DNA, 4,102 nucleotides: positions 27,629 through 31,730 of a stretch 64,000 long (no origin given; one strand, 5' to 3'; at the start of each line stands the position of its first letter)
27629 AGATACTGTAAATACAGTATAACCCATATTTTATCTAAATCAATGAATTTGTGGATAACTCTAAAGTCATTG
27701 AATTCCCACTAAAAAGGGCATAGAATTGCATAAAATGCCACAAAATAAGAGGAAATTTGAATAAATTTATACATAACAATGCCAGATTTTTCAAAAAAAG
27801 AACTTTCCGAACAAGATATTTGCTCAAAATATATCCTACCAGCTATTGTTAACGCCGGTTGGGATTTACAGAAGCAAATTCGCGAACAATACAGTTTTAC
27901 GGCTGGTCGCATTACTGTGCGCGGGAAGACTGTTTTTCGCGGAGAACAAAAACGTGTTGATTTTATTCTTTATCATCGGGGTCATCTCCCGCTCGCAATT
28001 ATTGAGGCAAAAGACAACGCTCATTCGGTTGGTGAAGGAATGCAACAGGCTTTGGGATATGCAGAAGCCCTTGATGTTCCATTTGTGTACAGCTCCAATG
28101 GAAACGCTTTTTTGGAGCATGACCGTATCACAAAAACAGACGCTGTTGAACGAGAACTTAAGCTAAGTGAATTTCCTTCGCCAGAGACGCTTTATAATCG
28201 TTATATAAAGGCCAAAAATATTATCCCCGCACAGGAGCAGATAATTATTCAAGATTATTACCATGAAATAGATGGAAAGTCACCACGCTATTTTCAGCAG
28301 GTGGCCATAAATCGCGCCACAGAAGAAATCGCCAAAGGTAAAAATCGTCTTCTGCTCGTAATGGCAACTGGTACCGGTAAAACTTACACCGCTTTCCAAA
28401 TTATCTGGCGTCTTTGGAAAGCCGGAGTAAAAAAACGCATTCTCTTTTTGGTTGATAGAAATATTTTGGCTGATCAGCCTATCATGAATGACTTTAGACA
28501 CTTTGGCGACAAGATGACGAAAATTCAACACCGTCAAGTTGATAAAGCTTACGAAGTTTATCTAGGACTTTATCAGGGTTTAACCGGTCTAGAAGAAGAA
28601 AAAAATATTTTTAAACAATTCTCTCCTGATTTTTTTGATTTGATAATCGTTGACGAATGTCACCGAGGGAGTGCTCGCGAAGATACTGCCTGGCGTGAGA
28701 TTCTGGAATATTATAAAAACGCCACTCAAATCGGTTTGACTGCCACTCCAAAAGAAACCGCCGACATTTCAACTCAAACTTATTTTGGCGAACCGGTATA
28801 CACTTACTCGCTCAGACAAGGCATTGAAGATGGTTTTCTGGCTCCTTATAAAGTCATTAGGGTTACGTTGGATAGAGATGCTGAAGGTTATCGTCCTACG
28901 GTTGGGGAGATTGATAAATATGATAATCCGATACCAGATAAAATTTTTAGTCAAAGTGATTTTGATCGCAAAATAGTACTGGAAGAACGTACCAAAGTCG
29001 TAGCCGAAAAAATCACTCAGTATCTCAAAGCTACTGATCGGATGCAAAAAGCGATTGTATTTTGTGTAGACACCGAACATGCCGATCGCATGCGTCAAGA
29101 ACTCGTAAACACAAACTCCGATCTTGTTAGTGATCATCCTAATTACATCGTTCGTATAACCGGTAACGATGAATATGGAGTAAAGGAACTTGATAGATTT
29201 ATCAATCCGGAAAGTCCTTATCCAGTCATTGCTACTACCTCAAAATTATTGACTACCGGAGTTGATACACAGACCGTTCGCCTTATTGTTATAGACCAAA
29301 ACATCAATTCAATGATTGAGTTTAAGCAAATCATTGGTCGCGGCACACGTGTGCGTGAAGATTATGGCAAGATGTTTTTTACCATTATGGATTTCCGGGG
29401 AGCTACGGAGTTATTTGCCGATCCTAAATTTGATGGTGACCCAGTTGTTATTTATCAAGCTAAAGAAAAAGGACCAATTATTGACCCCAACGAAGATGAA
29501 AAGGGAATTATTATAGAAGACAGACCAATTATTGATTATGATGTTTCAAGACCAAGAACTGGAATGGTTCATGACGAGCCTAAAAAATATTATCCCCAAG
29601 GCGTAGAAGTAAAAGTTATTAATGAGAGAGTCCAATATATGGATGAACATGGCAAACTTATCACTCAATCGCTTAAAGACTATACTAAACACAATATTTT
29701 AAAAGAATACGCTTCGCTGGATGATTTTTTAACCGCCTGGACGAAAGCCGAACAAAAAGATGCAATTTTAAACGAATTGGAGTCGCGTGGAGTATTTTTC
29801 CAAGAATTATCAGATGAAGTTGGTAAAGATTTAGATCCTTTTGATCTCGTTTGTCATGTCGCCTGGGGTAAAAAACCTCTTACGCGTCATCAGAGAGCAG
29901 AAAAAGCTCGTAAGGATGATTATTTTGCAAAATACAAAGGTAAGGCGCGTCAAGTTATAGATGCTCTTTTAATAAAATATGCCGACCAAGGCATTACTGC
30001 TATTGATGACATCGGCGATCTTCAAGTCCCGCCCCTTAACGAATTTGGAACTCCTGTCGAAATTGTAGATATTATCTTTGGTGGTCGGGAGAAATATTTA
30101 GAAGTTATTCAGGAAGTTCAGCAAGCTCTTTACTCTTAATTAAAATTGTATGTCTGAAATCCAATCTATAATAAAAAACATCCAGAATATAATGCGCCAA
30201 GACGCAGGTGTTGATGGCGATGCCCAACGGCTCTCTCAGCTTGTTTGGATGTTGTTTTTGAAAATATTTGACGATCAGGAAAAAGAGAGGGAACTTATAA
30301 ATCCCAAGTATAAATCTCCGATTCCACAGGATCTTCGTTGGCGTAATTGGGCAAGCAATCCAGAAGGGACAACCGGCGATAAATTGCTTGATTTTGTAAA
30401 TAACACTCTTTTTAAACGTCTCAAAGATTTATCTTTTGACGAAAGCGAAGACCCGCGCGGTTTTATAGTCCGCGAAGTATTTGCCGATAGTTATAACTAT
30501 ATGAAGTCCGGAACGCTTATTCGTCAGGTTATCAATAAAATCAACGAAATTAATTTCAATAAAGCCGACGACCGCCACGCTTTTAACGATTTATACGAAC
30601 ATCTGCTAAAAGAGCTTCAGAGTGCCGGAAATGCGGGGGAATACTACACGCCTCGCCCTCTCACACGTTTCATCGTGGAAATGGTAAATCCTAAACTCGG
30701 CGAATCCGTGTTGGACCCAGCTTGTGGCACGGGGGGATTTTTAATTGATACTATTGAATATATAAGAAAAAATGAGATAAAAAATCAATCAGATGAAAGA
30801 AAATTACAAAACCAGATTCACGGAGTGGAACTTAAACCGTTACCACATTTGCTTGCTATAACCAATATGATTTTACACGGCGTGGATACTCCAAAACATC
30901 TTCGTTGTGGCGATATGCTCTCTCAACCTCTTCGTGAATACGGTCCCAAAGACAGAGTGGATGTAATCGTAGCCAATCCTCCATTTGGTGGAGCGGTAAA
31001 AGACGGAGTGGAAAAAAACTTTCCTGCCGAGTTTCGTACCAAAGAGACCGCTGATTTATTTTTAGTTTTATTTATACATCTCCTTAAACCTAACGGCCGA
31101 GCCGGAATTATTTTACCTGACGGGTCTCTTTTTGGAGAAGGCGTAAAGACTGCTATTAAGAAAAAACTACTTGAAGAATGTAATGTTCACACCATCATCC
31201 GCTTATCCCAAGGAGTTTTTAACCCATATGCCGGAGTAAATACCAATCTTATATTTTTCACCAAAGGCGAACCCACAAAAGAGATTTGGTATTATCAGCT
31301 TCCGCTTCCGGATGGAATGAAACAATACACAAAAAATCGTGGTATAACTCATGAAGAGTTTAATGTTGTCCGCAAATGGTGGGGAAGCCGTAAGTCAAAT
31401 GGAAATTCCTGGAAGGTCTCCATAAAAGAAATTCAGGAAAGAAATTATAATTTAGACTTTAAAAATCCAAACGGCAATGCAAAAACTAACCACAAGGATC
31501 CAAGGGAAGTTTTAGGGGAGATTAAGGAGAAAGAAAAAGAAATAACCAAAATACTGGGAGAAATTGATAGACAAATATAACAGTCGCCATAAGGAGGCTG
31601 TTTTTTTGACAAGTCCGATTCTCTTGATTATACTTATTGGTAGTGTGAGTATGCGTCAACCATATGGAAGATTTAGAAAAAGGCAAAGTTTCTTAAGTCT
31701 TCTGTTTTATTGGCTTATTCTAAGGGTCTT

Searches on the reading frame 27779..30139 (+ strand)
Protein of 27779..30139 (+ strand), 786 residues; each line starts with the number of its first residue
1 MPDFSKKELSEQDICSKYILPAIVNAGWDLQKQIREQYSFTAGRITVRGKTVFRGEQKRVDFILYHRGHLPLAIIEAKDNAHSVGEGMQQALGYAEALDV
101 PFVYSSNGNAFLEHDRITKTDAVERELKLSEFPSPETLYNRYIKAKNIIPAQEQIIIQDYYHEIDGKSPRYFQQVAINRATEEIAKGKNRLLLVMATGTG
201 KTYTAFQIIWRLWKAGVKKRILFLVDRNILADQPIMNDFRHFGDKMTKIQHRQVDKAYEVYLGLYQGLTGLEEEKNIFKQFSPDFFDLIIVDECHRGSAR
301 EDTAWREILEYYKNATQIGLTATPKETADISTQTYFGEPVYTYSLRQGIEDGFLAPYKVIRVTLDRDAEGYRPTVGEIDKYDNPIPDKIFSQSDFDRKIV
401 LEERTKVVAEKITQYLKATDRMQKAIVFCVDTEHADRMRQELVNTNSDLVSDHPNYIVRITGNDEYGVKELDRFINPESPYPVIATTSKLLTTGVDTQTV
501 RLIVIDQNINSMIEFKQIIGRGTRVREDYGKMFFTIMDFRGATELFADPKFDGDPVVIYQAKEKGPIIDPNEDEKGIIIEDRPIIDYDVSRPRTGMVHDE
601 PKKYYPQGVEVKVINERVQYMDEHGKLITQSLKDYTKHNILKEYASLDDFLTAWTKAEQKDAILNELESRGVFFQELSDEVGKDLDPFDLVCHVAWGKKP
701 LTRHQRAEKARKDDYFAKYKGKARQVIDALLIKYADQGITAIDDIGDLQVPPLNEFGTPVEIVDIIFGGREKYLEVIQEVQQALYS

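Call 40: search_protein_families(library=pfam, proteins=[window:27779-30139:+], max_evalue=0.001)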
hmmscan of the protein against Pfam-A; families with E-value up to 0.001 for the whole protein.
window:27779-30139:+ (786 aa): 7 families
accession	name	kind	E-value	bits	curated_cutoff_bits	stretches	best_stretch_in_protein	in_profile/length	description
PF04851.21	ResIII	-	8.2e-43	146.6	22.5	1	168-325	3-163/164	Type III restriction enzyme, res subunit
PF08463.15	EcoEI_R_C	-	6.1e-32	111.4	24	1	630-785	1-163/163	EcoEI R protein C-terminal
PF18766.7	SWI2_SNF2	-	1.4e-20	74.3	26.7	1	173-356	2-187/221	SWI2/SNF2 ATPase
PF00270.35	DEAD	-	9.2e-12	45.4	26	1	174-328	5-164/167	DEAD/DEAH box helicase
PF13588.12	HSDR_N_2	-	7.8e-08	32.8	25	1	35-111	14-91/110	Type I restriction enzyme R protein N terminus (HSDR_N)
PF04313.20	HSDR_N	-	8.4e-08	32.7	25.1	1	54-115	122-191/198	Type I restriction enzyme R protein N terminus (HSDR_N)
PF00271.37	Helicase_C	-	7.6e-05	23.4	23.5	1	410-525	4-109/110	Helicase conserved C-terminal domain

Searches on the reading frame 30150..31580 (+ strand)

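Call 40: search_protein_families(library=pfam, proteins=[window:30150-31580:+], max_evalue=0.001)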
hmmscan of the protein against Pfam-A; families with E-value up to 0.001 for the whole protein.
window:30150-31580:+ (476 aa): 5 families
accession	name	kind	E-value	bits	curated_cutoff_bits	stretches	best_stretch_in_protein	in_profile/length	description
PF02384.22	N6_Mtase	-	1.3e-74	251.8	20.4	1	141-448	2-310/311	N-6 DNA Methylase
PF12161.14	HsdM_N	-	2.2e-14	54.7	24.5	1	4-131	1-135/135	HsdM N-terminal domain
PF07669.17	Eco57I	-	3.6e-09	37.4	25.3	1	265-357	70-171/171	Eco57I restriction-modification methylase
PF01170.24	UPF0020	-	5.6e-09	36.4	22.3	1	171-286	16-138/197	RMKL-like, methyltransferase domain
PF20473.4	MmeI_Mtase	-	2.6e-06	27.3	27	1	186-243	22-85/259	MmeI, DNA-methyltransferase domain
